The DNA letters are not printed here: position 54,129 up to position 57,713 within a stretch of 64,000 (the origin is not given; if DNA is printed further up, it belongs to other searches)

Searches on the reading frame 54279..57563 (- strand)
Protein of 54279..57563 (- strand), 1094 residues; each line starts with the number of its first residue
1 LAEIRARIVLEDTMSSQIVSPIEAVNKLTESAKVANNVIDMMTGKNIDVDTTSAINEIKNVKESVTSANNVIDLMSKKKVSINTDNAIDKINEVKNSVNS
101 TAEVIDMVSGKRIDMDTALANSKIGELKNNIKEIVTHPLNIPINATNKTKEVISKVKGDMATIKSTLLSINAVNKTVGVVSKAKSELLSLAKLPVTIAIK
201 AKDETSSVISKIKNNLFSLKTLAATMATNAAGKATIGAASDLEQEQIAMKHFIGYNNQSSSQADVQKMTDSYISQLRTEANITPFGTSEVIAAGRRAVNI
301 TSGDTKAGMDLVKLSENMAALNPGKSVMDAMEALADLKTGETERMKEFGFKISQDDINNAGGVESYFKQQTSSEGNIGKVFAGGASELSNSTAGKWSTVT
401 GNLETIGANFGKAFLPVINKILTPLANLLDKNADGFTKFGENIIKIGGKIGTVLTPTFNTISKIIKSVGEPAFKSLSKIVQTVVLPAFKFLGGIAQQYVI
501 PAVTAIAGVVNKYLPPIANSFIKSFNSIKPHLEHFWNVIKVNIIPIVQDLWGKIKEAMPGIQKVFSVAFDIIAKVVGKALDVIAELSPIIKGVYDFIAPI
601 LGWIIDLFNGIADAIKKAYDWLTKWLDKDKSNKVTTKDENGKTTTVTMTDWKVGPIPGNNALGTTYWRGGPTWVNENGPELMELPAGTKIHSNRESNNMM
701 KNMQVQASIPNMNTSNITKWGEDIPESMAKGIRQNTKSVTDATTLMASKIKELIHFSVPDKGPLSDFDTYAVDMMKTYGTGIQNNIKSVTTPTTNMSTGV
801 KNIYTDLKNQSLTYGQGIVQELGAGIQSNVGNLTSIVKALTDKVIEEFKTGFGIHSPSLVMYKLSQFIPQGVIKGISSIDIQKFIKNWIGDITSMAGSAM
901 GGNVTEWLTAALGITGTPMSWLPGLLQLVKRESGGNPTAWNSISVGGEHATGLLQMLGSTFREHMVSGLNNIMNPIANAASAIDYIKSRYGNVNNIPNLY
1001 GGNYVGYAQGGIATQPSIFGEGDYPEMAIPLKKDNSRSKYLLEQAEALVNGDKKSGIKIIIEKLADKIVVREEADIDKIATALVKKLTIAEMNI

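Call 43: search_protein_families(library=phrogs, proteins=[window:54279-57563:-], max_evalue=0.00001)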
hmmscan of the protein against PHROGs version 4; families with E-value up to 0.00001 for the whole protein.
window:54279-57563:- (1094 aa): 16 families
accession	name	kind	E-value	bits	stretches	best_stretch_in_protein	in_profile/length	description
phrog_11489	-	unknown function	4.2e-63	215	1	691-1046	1276-1628/1717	-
phrog_167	-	tail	4.1e-47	161.7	1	43-1083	532-1489/1555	tail length tape measure protein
phrog_4070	-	tail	7.6e-33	114.7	1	878-1084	720-939/989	tail length tape measure protein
phrog_991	-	tail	8.1e-33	114.2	1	75-736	128-922/1966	tail length tape measure protein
phrog_23574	-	tail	1.1e-28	100.2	1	164-448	253-522/1441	tail length tape measure protein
phrog_8537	-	unknown function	1.5e-27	97.9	1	874-1061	107-305/384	-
phrog_1272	-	tail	2.7e-21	76.1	2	791-894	1418-1524/1606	tail length tape measure protein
phrog_1535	-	tail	4.4e-15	55.9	1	434-1036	604-1090/1152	tail length tape measure protein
phrog_1204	-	tail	1.3e-14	54.1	1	704-878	1181-1358/1483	tail protein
phrog_1686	-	tail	1.6e-10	40.5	1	704-808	872-977/1224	tail length tape measure protein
phrog_58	-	tail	2.4e-10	40.5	1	32-997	148-1065/1544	tail length tape measure protein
phrog_5493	-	tail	3.4e-10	39.9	1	774-892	909-1027/1102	tail length tape measure protein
phrog_1533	-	tail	3.9e-10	38.9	1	385-510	519-659/1688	tail length tape measure protein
phrog_16692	-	unknown function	1.1e-09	38.3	1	81-328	12-263/1107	-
phrog_4372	-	tail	1.7e-07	30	1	769-884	1227-1350/1681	tail length tape measure protein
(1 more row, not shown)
